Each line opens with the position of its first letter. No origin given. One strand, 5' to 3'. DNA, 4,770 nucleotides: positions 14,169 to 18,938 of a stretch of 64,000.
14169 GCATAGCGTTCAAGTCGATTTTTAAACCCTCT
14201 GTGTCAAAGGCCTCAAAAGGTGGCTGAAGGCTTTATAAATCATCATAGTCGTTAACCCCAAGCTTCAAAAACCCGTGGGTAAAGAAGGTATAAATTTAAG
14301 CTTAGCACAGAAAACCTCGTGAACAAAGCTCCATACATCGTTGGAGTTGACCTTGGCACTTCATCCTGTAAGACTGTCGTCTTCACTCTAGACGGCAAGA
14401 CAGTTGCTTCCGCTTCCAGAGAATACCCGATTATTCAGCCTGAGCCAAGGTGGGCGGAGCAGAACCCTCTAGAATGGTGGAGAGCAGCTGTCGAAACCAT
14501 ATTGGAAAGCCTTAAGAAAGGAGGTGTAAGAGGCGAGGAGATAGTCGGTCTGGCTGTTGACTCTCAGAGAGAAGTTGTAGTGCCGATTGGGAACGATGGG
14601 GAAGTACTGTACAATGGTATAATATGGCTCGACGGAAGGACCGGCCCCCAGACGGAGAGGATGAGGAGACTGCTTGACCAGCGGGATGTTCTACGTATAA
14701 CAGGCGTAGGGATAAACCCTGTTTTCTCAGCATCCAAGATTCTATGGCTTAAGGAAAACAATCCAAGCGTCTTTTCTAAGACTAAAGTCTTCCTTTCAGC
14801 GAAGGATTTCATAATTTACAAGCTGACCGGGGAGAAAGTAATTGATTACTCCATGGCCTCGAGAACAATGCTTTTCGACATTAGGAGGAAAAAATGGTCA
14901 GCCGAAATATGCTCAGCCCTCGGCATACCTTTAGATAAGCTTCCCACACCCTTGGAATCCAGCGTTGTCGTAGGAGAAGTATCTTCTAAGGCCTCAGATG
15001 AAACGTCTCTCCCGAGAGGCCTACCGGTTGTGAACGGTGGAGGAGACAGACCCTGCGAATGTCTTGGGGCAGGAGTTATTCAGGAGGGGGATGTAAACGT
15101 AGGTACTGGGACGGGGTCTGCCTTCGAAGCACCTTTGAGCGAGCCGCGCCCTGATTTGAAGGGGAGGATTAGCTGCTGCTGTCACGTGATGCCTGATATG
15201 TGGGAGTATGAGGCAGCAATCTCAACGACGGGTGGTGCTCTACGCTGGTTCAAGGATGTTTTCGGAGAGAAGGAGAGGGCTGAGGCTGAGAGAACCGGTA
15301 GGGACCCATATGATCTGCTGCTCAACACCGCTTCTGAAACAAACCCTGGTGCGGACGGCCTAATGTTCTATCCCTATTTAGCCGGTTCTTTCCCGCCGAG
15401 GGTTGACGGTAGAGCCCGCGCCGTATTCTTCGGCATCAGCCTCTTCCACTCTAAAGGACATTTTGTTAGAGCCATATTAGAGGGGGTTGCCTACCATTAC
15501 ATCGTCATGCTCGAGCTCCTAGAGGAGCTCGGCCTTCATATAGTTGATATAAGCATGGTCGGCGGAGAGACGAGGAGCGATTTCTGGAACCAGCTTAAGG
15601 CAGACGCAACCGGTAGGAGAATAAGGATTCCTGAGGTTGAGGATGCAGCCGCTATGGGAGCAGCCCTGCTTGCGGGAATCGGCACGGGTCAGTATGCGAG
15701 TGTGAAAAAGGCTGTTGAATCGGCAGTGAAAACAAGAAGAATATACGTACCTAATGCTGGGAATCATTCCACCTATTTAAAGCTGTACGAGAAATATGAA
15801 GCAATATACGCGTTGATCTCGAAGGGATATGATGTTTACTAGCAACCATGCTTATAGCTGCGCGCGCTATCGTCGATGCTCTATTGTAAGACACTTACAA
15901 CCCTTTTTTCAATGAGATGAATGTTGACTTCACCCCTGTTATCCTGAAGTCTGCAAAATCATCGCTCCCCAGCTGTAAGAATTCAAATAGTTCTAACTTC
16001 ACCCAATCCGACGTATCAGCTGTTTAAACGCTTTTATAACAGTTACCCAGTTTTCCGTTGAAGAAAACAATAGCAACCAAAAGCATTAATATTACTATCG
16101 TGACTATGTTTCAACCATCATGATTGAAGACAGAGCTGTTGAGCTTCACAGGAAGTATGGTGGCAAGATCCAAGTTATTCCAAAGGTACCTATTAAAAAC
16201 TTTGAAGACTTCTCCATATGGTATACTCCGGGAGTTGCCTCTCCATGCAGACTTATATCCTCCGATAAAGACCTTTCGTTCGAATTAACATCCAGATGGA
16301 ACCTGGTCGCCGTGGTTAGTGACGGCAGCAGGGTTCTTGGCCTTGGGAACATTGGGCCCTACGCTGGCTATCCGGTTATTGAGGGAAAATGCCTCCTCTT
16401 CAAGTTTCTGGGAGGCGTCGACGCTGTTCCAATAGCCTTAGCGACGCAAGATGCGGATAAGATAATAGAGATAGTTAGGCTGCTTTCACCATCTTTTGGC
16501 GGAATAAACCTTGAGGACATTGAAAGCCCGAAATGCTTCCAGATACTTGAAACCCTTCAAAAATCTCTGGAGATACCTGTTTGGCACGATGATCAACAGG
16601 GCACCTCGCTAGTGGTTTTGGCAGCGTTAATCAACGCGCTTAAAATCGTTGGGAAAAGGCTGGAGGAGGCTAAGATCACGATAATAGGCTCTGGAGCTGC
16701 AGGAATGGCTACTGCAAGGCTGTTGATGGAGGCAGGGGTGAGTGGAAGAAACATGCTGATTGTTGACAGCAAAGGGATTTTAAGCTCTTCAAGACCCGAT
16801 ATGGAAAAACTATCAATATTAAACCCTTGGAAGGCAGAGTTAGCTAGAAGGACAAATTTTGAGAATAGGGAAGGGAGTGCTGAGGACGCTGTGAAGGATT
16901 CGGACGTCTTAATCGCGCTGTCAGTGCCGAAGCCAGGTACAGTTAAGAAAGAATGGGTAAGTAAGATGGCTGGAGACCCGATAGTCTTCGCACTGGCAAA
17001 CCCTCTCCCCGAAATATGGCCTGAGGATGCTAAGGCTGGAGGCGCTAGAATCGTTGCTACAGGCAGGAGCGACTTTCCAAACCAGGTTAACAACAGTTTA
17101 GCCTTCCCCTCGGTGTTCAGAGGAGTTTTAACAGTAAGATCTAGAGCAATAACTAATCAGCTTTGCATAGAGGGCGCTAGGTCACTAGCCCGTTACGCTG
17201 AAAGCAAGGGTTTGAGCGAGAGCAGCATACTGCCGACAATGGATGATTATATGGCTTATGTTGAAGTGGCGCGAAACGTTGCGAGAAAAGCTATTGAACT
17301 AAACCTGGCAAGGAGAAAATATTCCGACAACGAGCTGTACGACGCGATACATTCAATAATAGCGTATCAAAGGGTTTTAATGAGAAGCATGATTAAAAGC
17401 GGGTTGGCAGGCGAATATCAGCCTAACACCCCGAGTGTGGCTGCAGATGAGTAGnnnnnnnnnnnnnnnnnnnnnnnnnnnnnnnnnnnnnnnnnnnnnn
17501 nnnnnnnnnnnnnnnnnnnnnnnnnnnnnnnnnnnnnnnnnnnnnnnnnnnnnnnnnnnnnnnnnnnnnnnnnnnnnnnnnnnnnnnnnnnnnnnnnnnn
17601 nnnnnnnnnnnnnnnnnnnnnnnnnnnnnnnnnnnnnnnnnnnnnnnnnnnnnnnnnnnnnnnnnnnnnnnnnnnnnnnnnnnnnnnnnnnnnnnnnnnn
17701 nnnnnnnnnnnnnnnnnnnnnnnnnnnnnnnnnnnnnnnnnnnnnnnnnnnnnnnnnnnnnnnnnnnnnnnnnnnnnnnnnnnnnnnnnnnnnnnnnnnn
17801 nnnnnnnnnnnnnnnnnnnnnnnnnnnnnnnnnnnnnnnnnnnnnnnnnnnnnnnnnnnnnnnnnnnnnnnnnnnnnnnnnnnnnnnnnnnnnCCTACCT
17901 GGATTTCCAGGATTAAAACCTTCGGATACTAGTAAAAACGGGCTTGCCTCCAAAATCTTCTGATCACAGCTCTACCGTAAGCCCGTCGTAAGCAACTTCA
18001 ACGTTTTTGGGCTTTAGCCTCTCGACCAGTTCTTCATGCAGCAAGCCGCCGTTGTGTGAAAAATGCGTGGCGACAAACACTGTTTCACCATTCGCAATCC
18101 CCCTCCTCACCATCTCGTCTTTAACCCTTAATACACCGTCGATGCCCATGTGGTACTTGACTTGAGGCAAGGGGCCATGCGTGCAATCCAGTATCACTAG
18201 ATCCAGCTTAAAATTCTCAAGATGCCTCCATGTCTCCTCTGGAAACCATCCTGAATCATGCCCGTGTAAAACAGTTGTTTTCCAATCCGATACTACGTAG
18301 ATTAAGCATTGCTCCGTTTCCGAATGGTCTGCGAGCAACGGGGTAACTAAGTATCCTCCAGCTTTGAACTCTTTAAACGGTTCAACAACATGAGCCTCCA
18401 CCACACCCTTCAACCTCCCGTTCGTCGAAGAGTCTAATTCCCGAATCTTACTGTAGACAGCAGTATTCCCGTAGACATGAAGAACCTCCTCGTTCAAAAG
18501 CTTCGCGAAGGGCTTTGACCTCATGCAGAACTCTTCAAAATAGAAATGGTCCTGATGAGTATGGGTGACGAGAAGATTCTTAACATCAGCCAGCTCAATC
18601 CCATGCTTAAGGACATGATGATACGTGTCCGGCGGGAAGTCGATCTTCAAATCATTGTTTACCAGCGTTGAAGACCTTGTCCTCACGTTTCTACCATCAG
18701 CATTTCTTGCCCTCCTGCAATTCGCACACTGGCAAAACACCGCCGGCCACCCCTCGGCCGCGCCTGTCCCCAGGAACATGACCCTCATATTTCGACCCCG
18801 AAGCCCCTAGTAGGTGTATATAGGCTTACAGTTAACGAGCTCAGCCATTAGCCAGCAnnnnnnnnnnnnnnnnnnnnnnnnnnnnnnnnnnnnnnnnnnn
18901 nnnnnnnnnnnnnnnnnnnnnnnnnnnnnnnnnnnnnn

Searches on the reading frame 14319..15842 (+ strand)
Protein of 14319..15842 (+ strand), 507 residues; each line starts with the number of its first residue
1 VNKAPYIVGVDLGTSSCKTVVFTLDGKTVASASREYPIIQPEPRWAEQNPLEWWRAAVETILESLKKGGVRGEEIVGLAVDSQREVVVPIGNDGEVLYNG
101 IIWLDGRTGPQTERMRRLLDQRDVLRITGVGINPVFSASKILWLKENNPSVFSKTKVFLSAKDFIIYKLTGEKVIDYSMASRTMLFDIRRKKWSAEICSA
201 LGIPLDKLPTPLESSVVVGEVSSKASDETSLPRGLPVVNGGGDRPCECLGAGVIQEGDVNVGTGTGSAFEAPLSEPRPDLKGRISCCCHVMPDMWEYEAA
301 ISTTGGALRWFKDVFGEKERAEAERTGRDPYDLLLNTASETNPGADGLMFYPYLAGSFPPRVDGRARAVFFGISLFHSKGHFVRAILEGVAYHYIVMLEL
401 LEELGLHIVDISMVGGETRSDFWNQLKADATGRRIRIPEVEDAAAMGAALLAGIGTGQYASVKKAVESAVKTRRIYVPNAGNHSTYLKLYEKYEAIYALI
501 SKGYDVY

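Call 63: search_protein_families(library=pfam, proteins=[window:14319-15842:+], max_evalue=0.00001)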
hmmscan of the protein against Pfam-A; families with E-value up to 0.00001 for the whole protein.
window:14319-15842:+ (507 aa): 2 families
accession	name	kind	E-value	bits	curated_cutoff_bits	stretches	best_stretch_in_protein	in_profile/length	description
PF00370.27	FGGY_N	-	2.1e-64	217.9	28.8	1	6-246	1-241/245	FGGY family of carbohydrate kinases, N-terminal domain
PF02782.22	FGGY_C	-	9.5e-36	123.9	27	1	262-454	4-196/198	FGGY family of carbohydrate kinases, C-terminal domain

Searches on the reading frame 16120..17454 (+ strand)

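Call 10: search_protein_families(library=pfam, proteins=[window:16120-17454:+], max_evalue=0.00001)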
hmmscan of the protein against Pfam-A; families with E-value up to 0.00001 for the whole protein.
window:16120-17454:+ (444 aa): 2 families
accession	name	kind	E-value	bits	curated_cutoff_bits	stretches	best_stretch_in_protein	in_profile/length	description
PF03949.21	Malic_M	-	9e-27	94.4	23.5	1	160-392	2-258/258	Malic enzyme, NAD binding domain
PF00390.24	malic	-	3.4e-26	92.6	23.1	1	15-146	2-181/182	Malic enzyme, N-terminal domain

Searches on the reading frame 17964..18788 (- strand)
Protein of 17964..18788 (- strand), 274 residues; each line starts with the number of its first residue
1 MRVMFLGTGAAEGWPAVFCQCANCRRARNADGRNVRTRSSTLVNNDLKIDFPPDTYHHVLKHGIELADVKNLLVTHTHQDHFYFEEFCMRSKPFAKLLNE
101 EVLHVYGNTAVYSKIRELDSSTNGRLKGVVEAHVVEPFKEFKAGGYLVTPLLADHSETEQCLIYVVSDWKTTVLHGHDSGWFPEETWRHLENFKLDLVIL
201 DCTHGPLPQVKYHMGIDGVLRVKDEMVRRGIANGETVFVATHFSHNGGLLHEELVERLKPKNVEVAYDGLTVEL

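Call 10: search_protein_families(library=pfam, proteins=[window:17964-18788:-], max_evalue=0.00001)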
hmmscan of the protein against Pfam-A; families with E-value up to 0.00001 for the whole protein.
window:17964-18788:- (274 aa): 1 family
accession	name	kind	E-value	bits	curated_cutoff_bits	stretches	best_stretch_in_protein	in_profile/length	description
PF12706.13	Lactamase_B_2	-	1.1e-11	45.2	27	1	63-226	25-190/200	Beta-lactamase superfamily domain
